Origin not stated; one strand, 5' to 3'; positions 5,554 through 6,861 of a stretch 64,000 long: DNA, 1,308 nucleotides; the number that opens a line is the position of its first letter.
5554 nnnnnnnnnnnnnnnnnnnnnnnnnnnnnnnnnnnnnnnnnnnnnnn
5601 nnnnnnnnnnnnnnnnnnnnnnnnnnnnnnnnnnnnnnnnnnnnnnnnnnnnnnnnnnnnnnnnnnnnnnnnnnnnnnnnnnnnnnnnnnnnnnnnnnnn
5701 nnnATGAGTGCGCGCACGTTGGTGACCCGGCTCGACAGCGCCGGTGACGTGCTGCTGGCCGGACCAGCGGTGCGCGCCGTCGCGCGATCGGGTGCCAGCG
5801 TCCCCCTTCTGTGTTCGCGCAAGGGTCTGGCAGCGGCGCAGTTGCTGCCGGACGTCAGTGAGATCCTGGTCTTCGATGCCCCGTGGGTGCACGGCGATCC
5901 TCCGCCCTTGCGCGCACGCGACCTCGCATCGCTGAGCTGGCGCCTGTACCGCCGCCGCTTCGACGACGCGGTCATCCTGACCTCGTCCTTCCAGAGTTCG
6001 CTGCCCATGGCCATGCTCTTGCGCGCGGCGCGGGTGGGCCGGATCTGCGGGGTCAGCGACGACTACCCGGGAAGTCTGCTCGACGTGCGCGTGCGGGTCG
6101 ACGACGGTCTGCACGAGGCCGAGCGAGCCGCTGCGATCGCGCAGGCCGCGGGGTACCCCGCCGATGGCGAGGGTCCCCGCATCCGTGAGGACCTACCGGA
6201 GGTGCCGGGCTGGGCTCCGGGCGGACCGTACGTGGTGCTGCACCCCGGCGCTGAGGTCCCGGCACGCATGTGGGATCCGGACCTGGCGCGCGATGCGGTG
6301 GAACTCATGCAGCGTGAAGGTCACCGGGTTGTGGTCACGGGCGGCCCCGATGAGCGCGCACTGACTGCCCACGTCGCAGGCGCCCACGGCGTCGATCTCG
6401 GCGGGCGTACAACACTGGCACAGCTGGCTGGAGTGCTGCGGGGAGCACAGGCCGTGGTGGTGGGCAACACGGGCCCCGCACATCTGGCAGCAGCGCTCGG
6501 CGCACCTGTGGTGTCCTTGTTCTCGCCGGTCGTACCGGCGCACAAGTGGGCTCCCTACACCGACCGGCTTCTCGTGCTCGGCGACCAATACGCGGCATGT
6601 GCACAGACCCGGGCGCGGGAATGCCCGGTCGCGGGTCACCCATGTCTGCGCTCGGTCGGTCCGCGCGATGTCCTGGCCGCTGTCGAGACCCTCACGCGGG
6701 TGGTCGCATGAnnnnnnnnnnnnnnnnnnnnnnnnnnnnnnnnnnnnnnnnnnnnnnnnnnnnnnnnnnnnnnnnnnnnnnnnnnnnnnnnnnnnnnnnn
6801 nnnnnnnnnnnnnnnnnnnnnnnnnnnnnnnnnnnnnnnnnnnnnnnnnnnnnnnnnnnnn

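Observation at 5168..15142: Complete ADP-heptose pathway plus five glycosyltransferases in a zero-gap operon with no export or membrane component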

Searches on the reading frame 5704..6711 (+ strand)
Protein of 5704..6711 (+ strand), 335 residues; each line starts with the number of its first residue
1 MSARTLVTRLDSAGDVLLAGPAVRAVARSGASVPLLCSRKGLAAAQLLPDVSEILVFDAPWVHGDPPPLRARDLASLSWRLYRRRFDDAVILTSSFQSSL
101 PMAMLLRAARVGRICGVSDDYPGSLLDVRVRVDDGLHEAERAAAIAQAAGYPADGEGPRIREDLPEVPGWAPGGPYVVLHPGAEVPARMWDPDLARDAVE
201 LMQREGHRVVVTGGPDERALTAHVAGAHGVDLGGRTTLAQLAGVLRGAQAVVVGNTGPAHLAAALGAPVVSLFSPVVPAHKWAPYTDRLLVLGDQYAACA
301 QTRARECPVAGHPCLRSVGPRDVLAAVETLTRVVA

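Call 5: search_protein_families(library=pfam, proteins=[window:5704-6711:+], max_evalue=0.01)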
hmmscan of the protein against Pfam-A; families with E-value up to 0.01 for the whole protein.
window:5704-6711:+ (335 aa): 1 family
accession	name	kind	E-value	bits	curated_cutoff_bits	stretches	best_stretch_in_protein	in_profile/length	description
PF01075.23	Glyco_transf_9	-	1.6e-26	93.6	22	1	77-308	4-242/247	Glycosyltransferase family 9 (heptosyltransferase)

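Call 8: search_protein_families(library=ncbifam, proteins=[window:5704-6711:+], max_evalue=0.001)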
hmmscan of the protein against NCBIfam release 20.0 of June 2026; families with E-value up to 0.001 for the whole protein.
window:5704-6711:+ (335 aa): 6 families
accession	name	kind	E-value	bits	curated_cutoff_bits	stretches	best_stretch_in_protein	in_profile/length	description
TIGR02201.1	heptsyl_trn_III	equivalog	1.8e-20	73.3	170.2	1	173-300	180-313/344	putative lipopolysaccharide heptosyltransferase III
TIGR02195.1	heptsyl_trn_II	equivalog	4.3e-17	62.3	134.6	1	49-331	48-338/339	lipopolysaccharide heptosyltransferase II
NF007742.0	PRK10422.1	equivalog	1.1e-14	54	467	1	175-329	184-341/352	lipopolysaccharide core heptosyltransferase RfaQ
TIGR02193.1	heptsyl_trn_I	equivalog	2.2e-14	53.4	185.3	1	6-300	3-308/320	lipopolysaccharide heptosyltransferase I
NF008162.0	PRK10916.1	equivalog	1e-09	38.1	569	1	175-328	181-340/348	ADP-heptose--LPS heptosyltransferase RfaF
NF008204.0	PRK10964.1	equivalog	1.4e-09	37.5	437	1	175-278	179-284/322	lipopolysaccharide heptosyltransferase RfaC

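Call 18: find_homologous_proteins(query=window:5704-6711:+)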
Query window:5704-6711:+ (335 aa): 7962 proteins with E <= 0.001 among 8000 candidates; the best 120 are listed.
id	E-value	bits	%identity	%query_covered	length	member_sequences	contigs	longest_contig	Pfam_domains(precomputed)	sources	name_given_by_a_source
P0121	7.8e-214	727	100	100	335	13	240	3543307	PF01075.24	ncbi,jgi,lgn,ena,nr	ncbi:MAG TPA: glycosyltransferase family 9 protein [Actinomycetota bacterium]|jgi:ADP-heptose:LPS he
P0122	3.5e-180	617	84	100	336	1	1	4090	PF01075.24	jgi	jgi:ADP-heptose:LPS heptosyltransferase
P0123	2.2e-140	486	68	100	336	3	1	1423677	PF01075.24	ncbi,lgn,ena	-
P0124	2.2e-126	440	63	99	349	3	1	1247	PF01075.24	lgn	-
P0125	7.2e-120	418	63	100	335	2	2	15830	PF01075.24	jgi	jgi:ADP-heptose:LPS heptosyltransferase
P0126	9.4e-118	411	64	99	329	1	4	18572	PF01075.24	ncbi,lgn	-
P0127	1.8e-117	410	63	96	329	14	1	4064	PF01075.24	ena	-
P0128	1.9e-117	410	62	99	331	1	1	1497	PF01075.24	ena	-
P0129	1.0e-115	405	62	97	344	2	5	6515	PF01075.24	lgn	-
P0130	1.7e-115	404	63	99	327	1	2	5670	PF01075.24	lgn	-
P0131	1.9e-115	404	65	94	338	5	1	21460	PF01075.24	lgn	-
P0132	2.0e-115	404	60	99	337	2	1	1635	PF01075.24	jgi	jgi:ADP-heptose:LPS heptosyltransferase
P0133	2.1e-114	400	63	98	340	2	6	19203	PF01075.24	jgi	jgi:ADP-heptose:LPS heptosyltransferase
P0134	1.8e-113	397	61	98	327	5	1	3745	PF01075.24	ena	-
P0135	2.0e-113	397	60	98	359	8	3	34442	PF01075.24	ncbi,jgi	jgi:ADP-heptose:LPS heptosyltransferase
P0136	2.8e-113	397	63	98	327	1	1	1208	PF01075.24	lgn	-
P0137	2.8e-113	397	61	98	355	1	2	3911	PF01075.24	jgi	jgi:ADP-heptose:LPS heptosyltransferase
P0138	3.3e-113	396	61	100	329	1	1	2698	PF01075.24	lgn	-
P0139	1.6e-112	394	59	99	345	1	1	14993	PF01075.24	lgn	-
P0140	1.6e-112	394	59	98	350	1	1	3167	PF01075.24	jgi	jgi:ADP-heptose:LPS heptosyltransferase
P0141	2.1e-112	394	62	100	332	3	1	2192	PF01075.24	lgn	-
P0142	2.9e-112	393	58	98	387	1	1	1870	PF01075.24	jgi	jgi:ADP-heptose:LPS heptosyltransferase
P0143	8.4e-112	392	59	99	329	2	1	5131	PF01075.24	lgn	-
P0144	9.0e-112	392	61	98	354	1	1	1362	PF01075.24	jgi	jgi:ADP-heptose:LPS heptosyltransferase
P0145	9.1e-112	392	60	98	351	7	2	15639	PF01075.24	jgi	jgi:ADP-heptose:LPS heptosyltransferase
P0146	1.2e-111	391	64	93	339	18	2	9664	PF01075.24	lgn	-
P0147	1.2e-111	391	60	100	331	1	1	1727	PF01075.24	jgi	jgi:ADP-heptose:LPS heptosyltransferase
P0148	1.6e-111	391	60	100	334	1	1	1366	PF01075.24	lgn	-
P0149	2.1e-111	390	59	100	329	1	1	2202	PF01075.24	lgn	-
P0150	1.1e-110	388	60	98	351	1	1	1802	PF01075.24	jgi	jgi:ADP-heptose:LPS heptosyltransferase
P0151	2.5e-110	387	60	100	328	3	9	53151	PF01075.24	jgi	jgi:ADP-heptose:LPS heptosyltransferase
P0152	4.7e-109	383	60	99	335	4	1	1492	PF01075.24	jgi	jgi:ADP-heptose:LPS heptosyltransferase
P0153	7.3e-109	382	60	95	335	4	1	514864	PF01075.24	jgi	jgi:ADP-heptose:LPS heptosyltransferase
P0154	1.1e-108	381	59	99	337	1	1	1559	PF01075.24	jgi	jgi:ADP-heptose:LPS heptosyltransferase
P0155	1.3e-108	381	58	99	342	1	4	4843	PF01075.24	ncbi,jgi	jgi:ADP-heptose:LPS heptosyltransferase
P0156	2.9e-108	380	60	99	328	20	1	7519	PF01075.24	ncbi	-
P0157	3.6e-108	380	-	-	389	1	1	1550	PF01075.24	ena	-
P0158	1.2e-107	378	60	99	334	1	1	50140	PF01075.24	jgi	jgi:ADP-heptose:LPS heptosyltransferase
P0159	1.3e-107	378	61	85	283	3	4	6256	PF01075.24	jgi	jgi:ADP-heptose:LPS heptosyltransferase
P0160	1.9e-107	377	62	98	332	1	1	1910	PF01075.24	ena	-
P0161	9.0e-107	375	59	99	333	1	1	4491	PF01075.24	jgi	jgi:ADP-heptose:LPS heptosyltransferase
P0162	1.9e-106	374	59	100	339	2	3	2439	PF01075.24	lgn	-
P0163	3.8e-106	373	59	100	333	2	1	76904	PF01075.24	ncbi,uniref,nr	ncbi:glycosyltransferase family 9 protein [Allokutzneria sp. A3M-2-11 16]|uniref:glycosyltransferase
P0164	5.6e-106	373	60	99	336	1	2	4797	PF01075.24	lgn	-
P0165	1.8e-105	371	59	97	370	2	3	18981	PF01075.24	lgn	-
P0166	2.3e-105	371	61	99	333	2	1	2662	PF01075.24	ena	-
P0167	2.4e-105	371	61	98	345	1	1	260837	PF01075.24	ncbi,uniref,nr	ncbi:glycosyltransferase family 9 protein [Pseudonocardia humida]|uniref:Glycosyltransferase family 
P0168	3.2e-105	370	59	99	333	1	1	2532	PF01075.24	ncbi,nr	ncbi:MAG: ADP-heptose:LPS heptosyltransferase [Modestobacter sp.]|nr:ADP-heptose:LPS heptosyltransfe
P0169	5.7e-105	369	61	99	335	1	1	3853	PF01075.24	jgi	jgi:ADP-heptose:LPS heptosyltransferase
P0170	7.5e-105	369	61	98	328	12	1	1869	PF01075.24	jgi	jgi:ADP-heptose:LPS heptosyltransferase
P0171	8.5e-105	369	61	98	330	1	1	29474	PF01075.24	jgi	jgi:ADP-heptose:LPS heptosyltransferase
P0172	9.1e-105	369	59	98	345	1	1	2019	PF01075.24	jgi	jgi:ADP-heptose:LPS heptosyltransferase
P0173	9.2e-105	369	59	99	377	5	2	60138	PF01075.24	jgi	-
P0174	9.2e-105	369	59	98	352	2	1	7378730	PF01075.24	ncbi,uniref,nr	ncbi:glycosyltransferase family 9 protein [Thermomonospora cellulosilytica]|uniref:ADP-heptose:LPS h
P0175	9.3e-105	369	61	99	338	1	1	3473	PF01075.24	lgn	-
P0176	1.2e-104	368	59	99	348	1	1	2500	PF01075.24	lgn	-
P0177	1.6e-104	368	60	98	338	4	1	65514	PF01075.24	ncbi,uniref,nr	ncbi:glycosyltransferase family 9 protein [Streptomyces sp. AC555_RSS877]|uniref:glycosyltransferase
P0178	1.9e-104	368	61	97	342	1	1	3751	PF01075.24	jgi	jgi:ADP-heptose:LPS heptosyltransferase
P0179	2.4e-104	367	59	98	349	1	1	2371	PF01075.24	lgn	-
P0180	2.6e-104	367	58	100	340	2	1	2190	PF01075.24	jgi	jgi:ADP-heptose:LPS heptosyltransferase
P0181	3.3e-104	367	58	99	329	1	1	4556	PF01075.24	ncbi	-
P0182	3.3e-104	367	59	92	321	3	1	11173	PF01075.24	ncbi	ncbi:MAG TPA: glycosyltransferase family 9 protein [Candidatus Nanopelagicales bacterium]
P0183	3.5e-104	367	58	94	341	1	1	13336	PF01075.24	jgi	-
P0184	4.0e-104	367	60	98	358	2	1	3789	PF01075.24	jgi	-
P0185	5.5e-104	366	61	98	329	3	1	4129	PF01075.24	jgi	jgi:ADP-heptose:LPS heptosyltransferase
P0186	5.5e-104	366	58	99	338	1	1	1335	PF01075.24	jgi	jgi:ADP-heptose:LPS heptosyltransferase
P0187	5.6e-104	366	59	98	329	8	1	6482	PF01075.24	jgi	jgi:ADP-heptose:LPS heptosyltransferase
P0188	6.5e-104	366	59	100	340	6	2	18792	PF01075.24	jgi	jgi:ADP-heptose:LPS heptosyltransferase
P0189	8.8e-104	365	61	99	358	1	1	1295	PF01075.24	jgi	-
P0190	9.0e-104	365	62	93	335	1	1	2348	PF01075.24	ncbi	-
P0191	1.1e-103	365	60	98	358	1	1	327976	PF01075.24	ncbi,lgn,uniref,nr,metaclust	ncbi:ADP-heptose:LPS heptosyltransferase [Blastococcus sp. DSM 46786]|uniref:glycosyltransferase fam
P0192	1.4e-103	365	60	99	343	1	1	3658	PF01075.24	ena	-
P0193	1.5e-103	365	61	97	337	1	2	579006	PF01075.24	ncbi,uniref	ncbi:glycosyltransferase family 9 protein [Blastococcus deserti]|uniref:Glycosyltransferase family 9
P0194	1.7e-103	364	60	98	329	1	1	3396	PF01075.24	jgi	jgi:ADP-heptose:LPS heptosyltransferase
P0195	1.7e-103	364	61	94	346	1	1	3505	PF01075.24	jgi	jgi:ADP-heptose:LPS heptosyltransferase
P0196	1.9e-103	364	62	93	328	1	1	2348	PF01075.24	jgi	jgi:ADP-heptose:LPS heptosyltransferase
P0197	1.9e-103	364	59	97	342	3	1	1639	PF01075.24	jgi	jgi:ADP-heptose:LPS heptosyltransferase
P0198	1.9e-103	364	60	95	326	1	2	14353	PF01075.24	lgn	-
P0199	2.1e-103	364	60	99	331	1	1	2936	PF01075.24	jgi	-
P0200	2.1e-103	364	62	93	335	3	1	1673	PF01075.24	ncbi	-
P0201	2.3e-103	364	60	99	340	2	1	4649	PF01075.24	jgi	jgi:ADP-heptose:LPS heptosyltransferase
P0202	2.7e-103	364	59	99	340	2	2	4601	PF01075.24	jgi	jgi:ADP-heptose:LPS heptosyltransferase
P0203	2.7e-103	364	58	99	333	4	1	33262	PF01075.24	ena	-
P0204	2.7e-103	364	58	95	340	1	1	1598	PF01075.24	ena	-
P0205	2.7e-103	364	60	98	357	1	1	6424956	PF01075.24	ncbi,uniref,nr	ncbi:glycosyltransferase family 9 protein [Streptomyces thermolilacinus]|uniref:glycosyltransferase 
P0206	2.7e-103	364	58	100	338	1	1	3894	PF01075.24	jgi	jgi:ADP-heptose:LPS heptosyltransferase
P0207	2.9e-103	364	59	99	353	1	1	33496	PF01075.24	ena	-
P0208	3.2e-103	364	58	99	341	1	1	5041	PF01075.24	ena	-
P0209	3.3e-103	364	59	99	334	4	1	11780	PF01075.24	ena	-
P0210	3.6e-103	363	56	99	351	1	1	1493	PF01075.24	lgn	-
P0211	3.8e-103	363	59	95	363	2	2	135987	PF01075.24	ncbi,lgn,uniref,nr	ncbi:glycosyltransferase family 9 protein [Streptomyces megasporus]|uniref:glycosyltransferase famil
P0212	4.5e-103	363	60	98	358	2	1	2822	PF01075.24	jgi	-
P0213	5.1e-103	363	59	98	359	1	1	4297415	PF01075.24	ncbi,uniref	ncbi:glycosyltransferase family 9 protein [Blastococcus montanus]|uniref:glycosyltransferase family 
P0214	5.3e-103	363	58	99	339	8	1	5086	PF01075.24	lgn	-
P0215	5.6e-103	363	61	98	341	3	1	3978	PF01075.24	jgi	jgi:ADP-heptose:LPS heptosyltransferase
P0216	7.4e-103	362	60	98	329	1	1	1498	PF01075.24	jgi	jgi:ADP-heptose:LPS heptosyltransferase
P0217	7.4e-103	362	59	99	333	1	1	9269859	PF01075.24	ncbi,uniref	ncbi:glycosyltransferase family 9 protein [Actinosynnema sp. CS-041913]|uniref:glycosyltransferase f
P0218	7.9e-103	362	60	99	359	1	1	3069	PF01075.24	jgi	jgi:ADP-heptose:LPS heptosyltransferase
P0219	7.9e-103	362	60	98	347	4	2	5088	PF01075.24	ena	-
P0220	8.0e-103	362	60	98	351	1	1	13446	PF01075.24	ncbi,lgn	-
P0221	8.5e-103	362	60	98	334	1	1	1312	PF01075.24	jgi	jgi:ADP-heptose:LPS heptosyltransferase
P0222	9.4e-103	362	57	98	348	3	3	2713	PF01075.24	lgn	-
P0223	1.1e-102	362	61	93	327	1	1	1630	PF01075.24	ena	-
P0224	1.2e-102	362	59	99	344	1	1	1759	PF01075.24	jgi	jgi:ADP-heptose:LPS heptosyltransferase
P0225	1.2e-102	362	58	94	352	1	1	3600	PF01075.24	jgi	-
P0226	1.2e-102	362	60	98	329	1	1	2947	PF01075.24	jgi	jgi:ADP-heptose:LPS heptosyltransferase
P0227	1.2e-102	362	60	98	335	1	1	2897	PF01075.24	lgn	-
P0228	1.3e-102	362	59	99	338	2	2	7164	PF01075.24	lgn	-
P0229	1.4e-102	361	59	99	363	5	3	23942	PF01075.24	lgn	-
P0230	1.4e-102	361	58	98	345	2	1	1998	PF01075.24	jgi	jgi:ADP-heptose:LPS heptosyltransferase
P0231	1.5e-102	361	59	98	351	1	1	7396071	PF01075.24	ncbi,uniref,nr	ncbi:glycosyltransferase family 9 protein [Thermomonospora umbrina]|uniref:ADP-heptose:LPS heptosylt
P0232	1.7e-102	361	59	98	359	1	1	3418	PF01075.24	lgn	-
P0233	1.9e-102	361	60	95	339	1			PF01075.24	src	-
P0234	2.0e-102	361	60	93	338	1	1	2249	PF01075.24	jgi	jgi:ADP-heptose:LPS heptosyltransferase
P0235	2.0e-102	361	60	98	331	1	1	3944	PF01075.24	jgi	jgi:ADP-heptose:LPS heptosyltransferase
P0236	2.1e-102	361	59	98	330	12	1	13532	PF01075.24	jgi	jgi:ADP-heptose:LPS heptosyltransferase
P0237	2.4e-102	361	57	95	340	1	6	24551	PF01075.24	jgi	jgi:ADP-heptose:LPS heptosyltransferase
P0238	2.5e-102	361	61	95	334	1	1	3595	PF01075.24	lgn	-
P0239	2.6e-102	361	60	99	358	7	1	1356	PF01075.24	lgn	-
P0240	2.6e-102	361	61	97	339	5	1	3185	PF01075.24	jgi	jgi:ADP-heptose:LPS heptosyltransferase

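Call 19: find_encoding_contigs(protein=P0205, flank=10000, max_places=1)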
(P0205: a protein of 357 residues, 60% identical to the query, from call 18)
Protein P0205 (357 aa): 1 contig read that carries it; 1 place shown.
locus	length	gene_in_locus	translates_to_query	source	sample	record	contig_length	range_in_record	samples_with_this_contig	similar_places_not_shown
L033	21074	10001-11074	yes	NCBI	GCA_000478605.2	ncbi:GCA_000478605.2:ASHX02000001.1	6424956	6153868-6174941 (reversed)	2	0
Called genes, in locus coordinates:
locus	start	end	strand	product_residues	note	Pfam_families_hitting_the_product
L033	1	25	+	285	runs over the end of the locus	PF02463:SMC_N (faint), PF00005:ABC_tran, PF13304:AAA_21 (faint)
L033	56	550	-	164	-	PF01980:TrmO_N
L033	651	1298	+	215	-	PF14907:NTP_transf_5 (weak)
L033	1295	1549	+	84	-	PF04972:BON (weak)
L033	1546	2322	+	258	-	PF00149:Metallophos, PF12850:Metallophos_2 (weak)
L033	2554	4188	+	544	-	PF00199:Catalase, PF06628:Catalase-rel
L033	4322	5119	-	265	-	PF00106:adh_short, PF08659:KR (weak), PF13561:adh_short_C2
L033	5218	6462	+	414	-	PF06081:ArAE_1, PF13515:FUSC_2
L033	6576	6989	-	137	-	PF10604:Polyketide_cyc2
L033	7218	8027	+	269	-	PF00106:adh_short, PF08659:KR, PF13561:adh_short_C2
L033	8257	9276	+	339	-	PF00535:Glycos_transf_2, PF13641:Glyco_tranf_2_3 (faint)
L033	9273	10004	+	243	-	PF13419:HAD_2 (faint), PF00702:Hydrolase, PF13242:Hydrolase_like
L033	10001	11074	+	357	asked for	PF01075:Glyco_transf_9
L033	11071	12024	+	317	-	PF01075:Glyco_transf_9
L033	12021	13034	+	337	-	PF00535:Glycos_transf_2, PF13641:Glyco_tranf_2_3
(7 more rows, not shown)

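Call 20: find_encoding_contigs(protein=P0213, flank=10000, max_places=1)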
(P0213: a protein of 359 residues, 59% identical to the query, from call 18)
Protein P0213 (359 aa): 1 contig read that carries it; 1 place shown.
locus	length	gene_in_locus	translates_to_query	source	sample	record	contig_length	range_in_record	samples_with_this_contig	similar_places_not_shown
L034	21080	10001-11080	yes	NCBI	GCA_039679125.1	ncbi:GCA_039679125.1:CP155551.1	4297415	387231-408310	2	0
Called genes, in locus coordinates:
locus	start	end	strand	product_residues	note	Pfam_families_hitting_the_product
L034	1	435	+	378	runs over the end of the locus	-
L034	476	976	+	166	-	PF12802:MarR_2, PF01047:MarR, PF13412:HTH_24 (weak)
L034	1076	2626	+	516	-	PF02776:TPP_enzyme_N, PF02775:TPP_enzyme_C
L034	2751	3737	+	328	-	PF03401:TctC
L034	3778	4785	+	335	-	PF03401:TctC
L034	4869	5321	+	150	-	PF07331:TctB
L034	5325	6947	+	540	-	PF01970:TctA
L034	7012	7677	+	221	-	PF01144:CoA_trans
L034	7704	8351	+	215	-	PF01144:CoA_trans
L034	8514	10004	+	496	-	PF00535:Glycos_transf_2, PF13344:Hydrolase_6 (weak), PF13419:HAD_2, PF00702:Hydrolase, PF13242:Hydrolase_like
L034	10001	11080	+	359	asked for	PF01075:Glyco_transf_9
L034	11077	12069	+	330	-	PF13692:Glyco_trans_1_4, PF00534:Glycos_transf_1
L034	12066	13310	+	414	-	PF08323:Glyco_transf_5 (faint), PF20706:GT4-conflict, PF13439:Glyco_transf_4, PF13477:Glyco_trans_4_2 (weak), PF13579:Glyco_trans_4_4, PF00534:Glycos_transf_1, PF13692:Glyco_trans_1_4, PF13524:Glyco_trans_1_2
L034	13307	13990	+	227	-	PF13580:SIS_2, PF01380:SIS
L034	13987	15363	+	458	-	PF00294:PfkB, PF01467:CTP_transf_like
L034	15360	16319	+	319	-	PF01075:Glyco_transf_9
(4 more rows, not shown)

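Call 21: find_encoding_contigs(protein=P0174, flank=10000, max_places=1)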
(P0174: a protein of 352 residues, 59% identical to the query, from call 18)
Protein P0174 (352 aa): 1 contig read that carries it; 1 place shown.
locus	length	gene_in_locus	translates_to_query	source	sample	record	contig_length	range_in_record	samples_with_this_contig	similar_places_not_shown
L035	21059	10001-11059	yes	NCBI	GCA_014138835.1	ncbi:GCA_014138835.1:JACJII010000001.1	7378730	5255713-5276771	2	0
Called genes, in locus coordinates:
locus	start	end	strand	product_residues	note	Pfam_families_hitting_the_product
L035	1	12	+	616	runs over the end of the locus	PF00501:AMP-binding, PF23562:AMP-binding_C_3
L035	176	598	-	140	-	PF05305:DUF732 (weak)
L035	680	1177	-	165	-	PF00149:Metallophos (weak), PF12850:Metallophos_2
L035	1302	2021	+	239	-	PF00027:cNMP_binding, PF13545:HTH_Crp_2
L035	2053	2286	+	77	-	PF13833:EF-hand_8 (faint), PF00036:EF-hand_1, PF13405:EF-hand_6, PF13499:EF-hand_7, PF13202:EF-hand_5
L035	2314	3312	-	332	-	PF04321:RmlD_sub_bind, PF01073:3Beta_HSD, PF01370:Epimerase, PF02719:Polysacc_synt_2 (faint), PF07993:NAD_binding_4 (faint), PF16363:GDP_Man_Dehyd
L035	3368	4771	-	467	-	PF00294:PfkB, PF08543:Phos_pyr_kin (faint), PF01467:CTP_transf_like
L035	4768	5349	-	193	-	PF13580:SIS_2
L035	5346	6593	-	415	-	PF08323:Glyco_transf_5 (faint), PF13439:Glyco_transf_4, PF13477:Glyco_trans_4_2 (weak), PF13579:Glyco_trans_4_4, PF20706:GT4-conflict, PF00534:Glycos_transf_1, PF13692:Glyco_trans_1_4, PF13524:Glyco_trans_1_2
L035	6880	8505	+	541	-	PF02543:Carbam_trans_N, PF16861:Carbam_trans_C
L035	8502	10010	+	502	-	PF00535:Glycos_transf_2, PF13632:Glyco_trans_2_3 (faint), PF00702:Hydrolase, PF13242:Hydrolase_like, PF13419:HAD_2 (weak)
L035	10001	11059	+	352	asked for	PF01075:Glyco_transf_9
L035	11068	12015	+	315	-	PF13524:Glyco_trans_1_2 (weak), PF00534:Glycos_transf_1, PF13692:Glyco_trans_1_4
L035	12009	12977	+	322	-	PF01075:Glyco_transf_9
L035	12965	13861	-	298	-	PF00535:Glycos_transf_2, PF13641:Glyco_tranf_2_3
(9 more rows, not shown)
